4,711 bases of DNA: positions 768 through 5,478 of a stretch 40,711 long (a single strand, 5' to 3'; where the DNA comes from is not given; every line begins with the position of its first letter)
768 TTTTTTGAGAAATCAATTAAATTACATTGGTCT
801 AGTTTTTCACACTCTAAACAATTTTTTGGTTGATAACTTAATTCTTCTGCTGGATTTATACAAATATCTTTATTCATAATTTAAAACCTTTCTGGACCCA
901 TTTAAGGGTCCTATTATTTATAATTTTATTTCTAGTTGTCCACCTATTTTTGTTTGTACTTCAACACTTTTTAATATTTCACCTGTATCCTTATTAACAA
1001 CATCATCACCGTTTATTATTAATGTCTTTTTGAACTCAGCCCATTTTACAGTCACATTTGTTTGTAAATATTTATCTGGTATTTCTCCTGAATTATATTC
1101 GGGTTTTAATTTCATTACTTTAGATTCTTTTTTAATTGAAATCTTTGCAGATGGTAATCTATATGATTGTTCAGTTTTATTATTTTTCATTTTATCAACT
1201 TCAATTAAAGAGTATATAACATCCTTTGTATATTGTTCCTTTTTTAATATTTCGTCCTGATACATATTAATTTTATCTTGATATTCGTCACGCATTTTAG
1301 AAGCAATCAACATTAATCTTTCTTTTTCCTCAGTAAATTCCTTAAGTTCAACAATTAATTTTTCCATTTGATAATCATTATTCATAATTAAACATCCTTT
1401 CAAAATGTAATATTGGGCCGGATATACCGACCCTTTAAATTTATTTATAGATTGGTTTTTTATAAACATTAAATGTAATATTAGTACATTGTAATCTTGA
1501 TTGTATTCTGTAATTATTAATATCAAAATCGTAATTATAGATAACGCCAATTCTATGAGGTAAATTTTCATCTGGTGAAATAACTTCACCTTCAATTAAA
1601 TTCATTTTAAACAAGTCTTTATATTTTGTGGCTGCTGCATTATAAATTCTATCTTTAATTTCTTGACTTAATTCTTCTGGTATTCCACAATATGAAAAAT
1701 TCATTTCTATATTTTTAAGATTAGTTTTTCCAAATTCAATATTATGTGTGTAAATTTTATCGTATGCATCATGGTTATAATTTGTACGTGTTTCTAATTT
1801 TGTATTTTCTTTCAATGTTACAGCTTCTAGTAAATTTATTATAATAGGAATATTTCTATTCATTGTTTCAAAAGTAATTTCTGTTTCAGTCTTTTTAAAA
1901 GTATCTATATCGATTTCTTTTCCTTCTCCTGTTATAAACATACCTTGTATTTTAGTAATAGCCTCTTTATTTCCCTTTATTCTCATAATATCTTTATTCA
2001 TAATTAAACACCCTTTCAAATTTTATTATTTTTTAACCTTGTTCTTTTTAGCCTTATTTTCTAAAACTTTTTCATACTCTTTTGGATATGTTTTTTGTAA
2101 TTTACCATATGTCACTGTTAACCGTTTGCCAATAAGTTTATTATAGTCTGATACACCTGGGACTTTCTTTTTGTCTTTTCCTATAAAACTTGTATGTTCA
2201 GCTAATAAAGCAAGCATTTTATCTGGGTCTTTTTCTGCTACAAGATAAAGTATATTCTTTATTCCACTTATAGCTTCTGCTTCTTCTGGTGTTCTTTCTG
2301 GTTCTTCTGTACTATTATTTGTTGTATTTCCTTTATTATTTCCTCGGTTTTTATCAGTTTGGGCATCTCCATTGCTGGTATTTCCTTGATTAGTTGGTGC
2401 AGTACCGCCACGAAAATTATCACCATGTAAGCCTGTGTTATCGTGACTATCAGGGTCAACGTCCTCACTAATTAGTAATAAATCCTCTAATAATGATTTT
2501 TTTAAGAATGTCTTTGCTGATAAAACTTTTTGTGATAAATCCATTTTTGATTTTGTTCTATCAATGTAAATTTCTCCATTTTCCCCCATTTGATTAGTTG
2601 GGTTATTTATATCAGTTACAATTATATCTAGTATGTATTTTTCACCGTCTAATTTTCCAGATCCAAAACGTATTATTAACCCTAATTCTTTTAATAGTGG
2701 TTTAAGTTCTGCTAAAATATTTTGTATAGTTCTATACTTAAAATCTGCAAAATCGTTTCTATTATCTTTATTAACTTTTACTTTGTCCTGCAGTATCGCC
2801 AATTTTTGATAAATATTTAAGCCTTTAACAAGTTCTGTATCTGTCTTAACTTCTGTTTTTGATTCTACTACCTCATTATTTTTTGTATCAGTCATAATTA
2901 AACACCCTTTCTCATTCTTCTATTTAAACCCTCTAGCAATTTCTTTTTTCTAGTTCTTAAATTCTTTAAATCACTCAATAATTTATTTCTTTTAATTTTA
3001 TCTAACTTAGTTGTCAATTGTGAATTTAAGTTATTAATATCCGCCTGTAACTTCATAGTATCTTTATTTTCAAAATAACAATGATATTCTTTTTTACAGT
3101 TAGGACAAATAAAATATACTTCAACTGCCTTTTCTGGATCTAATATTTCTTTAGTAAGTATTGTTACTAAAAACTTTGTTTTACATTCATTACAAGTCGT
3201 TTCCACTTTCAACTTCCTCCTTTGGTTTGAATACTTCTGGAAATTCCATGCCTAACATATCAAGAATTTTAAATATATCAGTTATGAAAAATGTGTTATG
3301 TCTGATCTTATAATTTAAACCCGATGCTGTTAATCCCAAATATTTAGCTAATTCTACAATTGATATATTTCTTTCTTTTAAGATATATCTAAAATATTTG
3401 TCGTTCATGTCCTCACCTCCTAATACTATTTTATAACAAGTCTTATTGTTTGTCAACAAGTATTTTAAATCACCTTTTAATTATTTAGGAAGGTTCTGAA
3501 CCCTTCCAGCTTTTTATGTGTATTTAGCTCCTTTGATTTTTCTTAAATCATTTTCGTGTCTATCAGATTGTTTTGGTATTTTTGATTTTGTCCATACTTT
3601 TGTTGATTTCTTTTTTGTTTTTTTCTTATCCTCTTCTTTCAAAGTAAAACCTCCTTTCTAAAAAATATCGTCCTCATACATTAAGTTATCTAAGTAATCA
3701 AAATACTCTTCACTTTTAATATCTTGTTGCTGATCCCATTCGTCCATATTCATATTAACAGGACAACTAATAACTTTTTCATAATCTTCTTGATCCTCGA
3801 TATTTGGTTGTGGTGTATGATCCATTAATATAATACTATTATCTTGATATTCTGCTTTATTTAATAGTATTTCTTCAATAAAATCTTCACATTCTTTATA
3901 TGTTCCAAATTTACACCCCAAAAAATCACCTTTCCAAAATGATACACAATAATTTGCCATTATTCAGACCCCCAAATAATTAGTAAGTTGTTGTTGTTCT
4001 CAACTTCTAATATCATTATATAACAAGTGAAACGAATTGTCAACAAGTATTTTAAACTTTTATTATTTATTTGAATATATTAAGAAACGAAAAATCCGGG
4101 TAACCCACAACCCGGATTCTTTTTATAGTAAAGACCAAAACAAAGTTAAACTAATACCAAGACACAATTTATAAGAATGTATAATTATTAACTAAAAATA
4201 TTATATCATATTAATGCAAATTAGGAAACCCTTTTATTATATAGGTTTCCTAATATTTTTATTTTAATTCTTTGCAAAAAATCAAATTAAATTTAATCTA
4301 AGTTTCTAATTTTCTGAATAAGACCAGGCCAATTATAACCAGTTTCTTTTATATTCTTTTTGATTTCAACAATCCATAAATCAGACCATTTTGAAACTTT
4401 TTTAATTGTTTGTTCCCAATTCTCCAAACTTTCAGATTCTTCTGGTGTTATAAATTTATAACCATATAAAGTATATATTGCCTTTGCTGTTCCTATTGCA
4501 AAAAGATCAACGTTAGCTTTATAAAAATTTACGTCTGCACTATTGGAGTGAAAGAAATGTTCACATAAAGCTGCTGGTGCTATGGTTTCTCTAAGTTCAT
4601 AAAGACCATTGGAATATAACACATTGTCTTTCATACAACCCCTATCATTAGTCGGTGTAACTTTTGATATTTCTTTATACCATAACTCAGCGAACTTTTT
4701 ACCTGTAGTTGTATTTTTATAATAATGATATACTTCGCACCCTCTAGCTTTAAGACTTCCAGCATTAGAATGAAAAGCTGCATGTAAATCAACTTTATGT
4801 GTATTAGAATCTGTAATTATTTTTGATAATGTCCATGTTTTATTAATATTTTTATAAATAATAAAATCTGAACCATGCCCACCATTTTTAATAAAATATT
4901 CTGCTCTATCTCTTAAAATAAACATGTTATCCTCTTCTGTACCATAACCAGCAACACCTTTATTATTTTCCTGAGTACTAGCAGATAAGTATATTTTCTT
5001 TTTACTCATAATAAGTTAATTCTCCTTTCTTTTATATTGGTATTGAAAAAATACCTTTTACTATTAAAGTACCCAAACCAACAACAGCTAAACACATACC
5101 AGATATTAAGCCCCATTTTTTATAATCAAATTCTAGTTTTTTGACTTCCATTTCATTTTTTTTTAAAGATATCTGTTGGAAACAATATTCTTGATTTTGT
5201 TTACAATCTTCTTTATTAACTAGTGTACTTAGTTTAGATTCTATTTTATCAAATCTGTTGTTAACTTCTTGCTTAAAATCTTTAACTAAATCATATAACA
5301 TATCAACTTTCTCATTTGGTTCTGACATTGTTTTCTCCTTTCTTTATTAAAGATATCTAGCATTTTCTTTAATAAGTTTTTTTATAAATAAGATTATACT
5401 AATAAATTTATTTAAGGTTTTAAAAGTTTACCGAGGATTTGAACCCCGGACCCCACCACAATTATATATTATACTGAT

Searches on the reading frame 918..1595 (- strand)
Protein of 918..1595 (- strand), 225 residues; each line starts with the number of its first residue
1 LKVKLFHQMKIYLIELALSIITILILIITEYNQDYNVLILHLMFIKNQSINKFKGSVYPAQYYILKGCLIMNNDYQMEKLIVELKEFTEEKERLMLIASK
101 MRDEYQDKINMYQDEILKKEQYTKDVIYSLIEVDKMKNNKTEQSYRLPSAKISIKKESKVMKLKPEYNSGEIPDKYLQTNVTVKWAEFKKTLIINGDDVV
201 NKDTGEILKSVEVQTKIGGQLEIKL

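Call 19: search_protein_families(library=phrogs, proteins=[window:918-1595:-], max_evalue=0.001)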
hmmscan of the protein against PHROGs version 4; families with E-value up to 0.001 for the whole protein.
window:918-1595:- (225 aa): 1 family
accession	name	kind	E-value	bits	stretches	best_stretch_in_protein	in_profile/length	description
phrog_2205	-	DNA, RNA and nucleotide metabolism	3.4e-09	37.3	1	72-216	27-174/183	Mu Gam-like end protection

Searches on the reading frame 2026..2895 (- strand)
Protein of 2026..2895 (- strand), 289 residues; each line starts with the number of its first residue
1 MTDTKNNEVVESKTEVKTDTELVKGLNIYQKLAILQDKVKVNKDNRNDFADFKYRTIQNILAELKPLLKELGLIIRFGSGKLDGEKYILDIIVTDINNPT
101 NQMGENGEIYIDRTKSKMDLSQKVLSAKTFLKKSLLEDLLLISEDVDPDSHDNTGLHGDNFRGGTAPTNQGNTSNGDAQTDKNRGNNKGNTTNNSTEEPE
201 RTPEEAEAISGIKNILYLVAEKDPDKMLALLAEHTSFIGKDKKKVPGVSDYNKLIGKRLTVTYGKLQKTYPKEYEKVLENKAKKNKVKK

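Call 19: search_protein_families(library=phrogs, proteins=[window:2026-2895:-], max_evalue=0.001)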
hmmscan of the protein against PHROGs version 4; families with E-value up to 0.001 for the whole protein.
window:2026-2895:- (289 aa): 2 families
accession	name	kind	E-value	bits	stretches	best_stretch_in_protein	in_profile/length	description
phrog_155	-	DNA, RNA and nucleotide metabolism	9.4e-15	56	1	26-179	66-213/308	Erf-like ssDNA annealing protein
phrog_2324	-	DNA, RNA and nucleotide metabolism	8.2e-07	29.8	1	27-198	10-178/193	Erf-like ssDNA annealing protein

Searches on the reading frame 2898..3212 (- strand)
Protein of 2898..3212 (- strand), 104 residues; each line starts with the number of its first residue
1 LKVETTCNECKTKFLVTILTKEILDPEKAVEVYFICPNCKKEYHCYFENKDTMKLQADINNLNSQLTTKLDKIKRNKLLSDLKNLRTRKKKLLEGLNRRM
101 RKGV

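Call 19: search_protein_families(library=phrogs, proteins=[window:2898-3212:-], max_evalue=0.001)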
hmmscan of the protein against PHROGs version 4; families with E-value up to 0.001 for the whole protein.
window:2898-3212:- (104 aa): 1 family
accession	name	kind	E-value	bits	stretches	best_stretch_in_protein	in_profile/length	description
phrog_1315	-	unknown function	2.2e-16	61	1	1-102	3-100/108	-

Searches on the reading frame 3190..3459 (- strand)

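Call 19: search_protein_families(library=phrogs, proteins=[window:3190-3459:-], max_evalue=0.001)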
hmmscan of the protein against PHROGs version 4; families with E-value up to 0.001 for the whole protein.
window:3190-3459:- (89 aa): 2 families
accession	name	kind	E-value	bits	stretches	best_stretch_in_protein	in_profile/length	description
phrog_3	-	transcription regulation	0.00014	22.8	1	21-85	91-154/430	transcriptional repressor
phrog_38278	-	unknown function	0.00015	22.8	1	13-73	13-72/180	-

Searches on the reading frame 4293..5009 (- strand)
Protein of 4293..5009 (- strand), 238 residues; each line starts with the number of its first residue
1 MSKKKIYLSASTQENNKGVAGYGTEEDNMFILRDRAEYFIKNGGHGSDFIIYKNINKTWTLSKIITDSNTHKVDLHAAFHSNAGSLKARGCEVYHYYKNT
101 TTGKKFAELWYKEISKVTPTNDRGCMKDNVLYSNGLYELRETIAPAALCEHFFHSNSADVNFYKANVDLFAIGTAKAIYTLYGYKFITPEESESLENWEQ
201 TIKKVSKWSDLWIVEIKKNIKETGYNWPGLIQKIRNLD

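Call 19: search_protein_families(library=phrogs, proteins=[window:4293-5009:-], max_evalue=0.001)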
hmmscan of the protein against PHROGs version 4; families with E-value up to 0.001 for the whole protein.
window:4293-5009:- (238 aa): 3 families
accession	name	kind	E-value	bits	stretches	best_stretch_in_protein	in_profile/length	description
phrog_435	-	lysis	4e-24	86.5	1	21-180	132-283/556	endolysin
phrog_2742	-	lysis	2.7e-12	47.8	1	60-194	63-193/318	endolysin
phrog_489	-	lysis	4.6e-07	30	1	3-180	164-350/459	endolysin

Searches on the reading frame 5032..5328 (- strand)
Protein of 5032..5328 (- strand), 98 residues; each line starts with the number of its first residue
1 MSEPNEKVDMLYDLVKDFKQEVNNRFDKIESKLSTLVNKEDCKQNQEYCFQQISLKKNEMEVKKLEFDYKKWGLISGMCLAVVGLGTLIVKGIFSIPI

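Call 19: search_protein_families(library=phrogs, proteins=[window:5032-5328:-], max_evalue=0.001)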
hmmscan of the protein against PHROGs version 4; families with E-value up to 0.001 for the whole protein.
window:5032-5328:- (98 aa): 1 family
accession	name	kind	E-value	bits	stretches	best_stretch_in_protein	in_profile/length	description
phrog_6701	-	unknown function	0.00034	21.4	1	6-83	85-159/169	-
